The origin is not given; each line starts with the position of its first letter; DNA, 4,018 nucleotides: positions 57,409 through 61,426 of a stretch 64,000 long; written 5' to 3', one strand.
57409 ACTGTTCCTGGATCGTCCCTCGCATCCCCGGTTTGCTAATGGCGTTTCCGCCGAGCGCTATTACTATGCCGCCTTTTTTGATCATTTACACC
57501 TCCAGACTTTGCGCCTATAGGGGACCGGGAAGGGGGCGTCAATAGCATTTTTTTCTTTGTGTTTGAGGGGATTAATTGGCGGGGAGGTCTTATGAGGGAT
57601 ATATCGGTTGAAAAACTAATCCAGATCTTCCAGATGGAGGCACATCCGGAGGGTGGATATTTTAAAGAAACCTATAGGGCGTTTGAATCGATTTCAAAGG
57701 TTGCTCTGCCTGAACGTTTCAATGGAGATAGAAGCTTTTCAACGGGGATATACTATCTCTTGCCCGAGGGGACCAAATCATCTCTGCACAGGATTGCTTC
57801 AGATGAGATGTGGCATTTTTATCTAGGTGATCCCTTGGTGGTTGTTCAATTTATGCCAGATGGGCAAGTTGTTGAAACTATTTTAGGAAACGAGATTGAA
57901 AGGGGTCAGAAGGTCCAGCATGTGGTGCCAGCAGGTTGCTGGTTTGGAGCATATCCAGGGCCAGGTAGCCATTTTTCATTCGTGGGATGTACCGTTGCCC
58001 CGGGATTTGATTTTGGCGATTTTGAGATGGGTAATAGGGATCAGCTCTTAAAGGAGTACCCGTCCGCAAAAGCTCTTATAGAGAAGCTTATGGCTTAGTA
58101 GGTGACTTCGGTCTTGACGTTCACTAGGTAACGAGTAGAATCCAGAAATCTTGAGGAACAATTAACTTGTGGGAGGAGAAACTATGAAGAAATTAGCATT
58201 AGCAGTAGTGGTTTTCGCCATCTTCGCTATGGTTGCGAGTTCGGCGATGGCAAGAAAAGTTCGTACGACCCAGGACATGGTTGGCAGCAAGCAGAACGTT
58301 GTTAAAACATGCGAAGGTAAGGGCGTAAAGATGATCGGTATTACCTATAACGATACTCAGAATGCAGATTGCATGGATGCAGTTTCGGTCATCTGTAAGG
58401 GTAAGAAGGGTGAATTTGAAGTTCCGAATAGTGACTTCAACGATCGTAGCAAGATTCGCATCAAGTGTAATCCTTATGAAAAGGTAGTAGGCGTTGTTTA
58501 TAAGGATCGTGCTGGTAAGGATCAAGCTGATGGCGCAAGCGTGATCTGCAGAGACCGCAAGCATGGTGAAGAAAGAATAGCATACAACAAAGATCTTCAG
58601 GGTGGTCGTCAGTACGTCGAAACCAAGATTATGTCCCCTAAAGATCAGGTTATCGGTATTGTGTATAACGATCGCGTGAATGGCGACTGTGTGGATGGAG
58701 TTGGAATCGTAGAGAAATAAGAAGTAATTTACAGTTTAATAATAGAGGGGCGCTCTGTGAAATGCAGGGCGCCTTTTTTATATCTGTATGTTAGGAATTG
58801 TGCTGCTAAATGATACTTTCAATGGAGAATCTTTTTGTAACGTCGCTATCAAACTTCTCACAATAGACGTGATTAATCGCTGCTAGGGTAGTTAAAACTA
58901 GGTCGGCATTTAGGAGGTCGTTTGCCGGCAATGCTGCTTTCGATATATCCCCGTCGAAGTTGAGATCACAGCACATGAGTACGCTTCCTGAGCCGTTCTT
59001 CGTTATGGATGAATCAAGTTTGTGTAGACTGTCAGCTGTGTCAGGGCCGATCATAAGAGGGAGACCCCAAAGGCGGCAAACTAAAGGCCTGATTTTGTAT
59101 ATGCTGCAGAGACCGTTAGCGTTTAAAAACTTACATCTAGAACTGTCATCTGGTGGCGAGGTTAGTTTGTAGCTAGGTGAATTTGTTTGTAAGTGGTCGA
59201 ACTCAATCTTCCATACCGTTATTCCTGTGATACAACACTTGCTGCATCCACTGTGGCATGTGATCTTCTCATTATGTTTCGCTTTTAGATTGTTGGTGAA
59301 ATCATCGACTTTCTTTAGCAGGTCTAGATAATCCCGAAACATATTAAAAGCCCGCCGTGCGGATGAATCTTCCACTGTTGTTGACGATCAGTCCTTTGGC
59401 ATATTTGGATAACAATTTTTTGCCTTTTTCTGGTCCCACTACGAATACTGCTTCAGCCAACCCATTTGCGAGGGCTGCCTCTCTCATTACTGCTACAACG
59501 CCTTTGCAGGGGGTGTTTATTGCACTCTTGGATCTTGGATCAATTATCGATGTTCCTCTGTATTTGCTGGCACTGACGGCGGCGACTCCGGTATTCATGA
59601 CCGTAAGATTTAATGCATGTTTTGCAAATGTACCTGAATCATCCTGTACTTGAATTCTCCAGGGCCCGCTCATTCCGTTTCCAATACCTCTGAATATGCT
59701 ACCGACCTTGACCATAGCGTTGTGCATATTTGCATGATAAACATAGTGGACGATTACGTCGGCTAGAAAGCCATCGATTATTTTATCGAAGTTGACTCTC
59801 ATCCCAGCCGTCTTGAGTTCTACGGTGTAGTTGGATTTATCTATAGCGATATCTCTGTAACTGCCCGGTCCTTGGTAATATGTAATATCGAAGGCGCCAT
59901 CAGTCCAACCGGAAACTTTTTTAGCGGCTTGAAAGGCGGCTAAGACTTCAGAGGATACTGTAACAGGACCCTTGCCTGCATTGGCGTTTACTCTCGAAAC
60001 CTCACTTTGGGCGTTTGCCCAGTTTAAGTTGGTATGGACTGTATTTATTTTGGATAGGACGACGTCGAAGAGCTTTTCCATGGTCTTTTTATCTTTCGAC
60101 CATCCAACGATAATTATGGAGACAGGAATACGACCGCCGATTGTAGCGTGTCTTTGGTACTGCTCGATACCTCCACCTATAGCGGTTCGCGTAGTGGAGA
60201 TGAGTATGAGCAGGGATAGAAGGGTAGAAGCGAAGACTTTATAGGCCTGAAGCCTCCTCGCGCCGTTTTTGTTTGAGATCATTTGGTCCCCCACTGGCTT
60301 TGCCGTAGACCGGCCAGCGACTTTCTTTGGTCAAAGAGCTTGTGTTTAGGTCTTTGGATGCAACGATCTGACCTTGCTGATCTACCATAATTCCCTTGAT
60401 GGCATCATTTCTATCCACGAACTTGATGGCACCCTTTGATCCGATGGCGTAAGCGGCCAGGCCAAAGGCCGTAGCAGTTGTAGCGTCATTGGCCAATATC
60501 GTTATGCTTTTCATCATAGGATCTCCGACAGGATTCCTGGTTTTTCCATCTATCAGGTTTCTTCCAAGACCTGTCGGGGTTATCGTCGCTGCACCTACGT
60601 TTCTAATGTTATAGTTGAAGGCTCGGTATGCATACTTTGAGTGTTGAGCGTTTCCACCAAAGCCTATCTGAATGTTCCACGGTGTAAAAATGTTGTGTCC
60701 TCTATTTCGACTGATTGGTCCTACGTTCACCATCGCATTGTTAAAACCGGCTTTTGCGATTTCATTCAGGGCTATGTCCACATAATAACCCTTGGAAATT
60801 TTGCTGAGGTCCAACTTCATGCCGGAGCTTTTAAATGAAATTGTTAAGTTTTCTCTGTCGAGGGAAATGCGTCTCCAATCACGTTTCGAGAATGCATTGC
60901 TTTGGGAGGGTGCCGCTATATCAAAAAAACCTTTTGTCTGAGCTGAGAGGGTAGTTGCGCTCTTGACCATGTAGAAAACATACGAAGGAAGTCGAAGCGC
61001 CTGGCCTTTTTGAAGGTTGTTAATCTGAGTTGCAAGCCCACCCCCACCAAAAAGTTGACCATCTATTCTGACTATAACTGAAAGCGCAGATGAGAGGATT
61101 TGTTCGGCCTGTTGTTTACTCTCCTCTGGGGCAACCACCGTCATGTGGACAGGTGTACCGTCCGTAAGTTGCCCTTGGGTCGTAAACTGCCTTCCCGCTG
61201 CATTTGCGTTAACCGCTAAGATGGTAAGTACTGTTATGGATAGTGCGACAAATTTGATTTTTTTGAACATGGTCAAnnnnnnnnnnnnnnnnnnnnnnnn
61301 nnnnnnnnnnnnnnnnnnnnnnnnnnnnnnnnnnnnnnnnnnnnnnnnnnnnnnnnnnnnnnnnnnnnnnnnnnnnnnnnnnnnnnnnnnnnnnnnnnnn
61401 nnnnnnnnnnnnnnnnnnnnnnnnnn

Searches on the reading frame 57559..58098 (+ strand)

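Call 43: search_protein_families(library=pfam, proteins=[window:57559-58098:+], max_evalue=0.00001)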
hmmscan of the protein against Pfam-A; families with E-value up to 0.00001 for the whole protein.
window:57559-58098:+ (179 aa): 1 family
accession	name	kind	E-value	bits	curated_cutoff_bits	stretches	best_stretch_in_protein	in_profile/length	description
PF06172.17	Cupin_5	-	9e-48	162.3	25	1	18-157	1-138/139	Cupin superfamily (DUF985)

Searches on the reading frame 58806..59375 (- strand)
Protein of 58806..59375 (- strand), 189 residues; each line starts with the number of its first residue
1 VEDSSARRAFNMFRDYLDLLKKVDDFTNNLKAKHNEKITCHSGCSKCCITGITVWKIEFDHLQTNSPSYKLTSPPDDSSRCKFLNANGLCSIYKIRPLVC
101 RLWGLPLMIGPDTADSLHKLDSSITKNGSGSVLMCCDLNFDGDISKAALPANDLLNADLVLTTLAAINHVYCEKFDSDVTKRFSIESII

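Call 43: search_protein_families(library=pfam, proteins=[window:58806-59375:-], max_evalue=0.00001)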
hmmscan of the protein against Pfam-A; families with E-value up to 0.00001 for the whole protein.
window:58806-59375:- (189 aa): 1 family
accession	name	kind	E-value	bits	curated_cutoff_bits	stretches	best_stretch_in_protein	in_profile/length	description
PF03692.20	CxxCxxCC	-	1.2e-09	39.2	23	1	40-102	2-68/85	Putative zinc- or iron-chelating domain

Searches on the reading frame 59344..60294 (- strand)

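Call 43: search_protein_families(library=pfam, proteins=[window:59344-60294:-], max_evalue=0.00001)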
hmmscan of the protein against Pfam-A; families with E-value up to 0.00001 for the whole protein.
window:59344-60294:- (316 aa): 1 family
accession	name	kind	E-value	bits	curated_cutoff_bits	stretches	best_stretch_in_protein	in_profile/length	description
PF02424.20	ApbE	-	6.2e-32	111.6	25.6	2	146-300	108-260/266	ApbE family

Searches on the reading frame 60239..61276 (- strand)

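Call 43: search_protein_families(library=pfam, proteins=[window:60239-61276:-], max_evalue=0.00001)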
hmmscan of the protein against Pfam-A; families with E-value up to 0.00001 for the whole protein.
window:60239-61276:- (345 aa): 1 family
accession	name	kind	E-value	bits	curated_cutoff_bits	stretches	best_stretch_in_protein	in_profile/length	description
PF02424.20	ApbE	-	5e-19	69.3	25.6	1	40-294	2-263/266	ApbE family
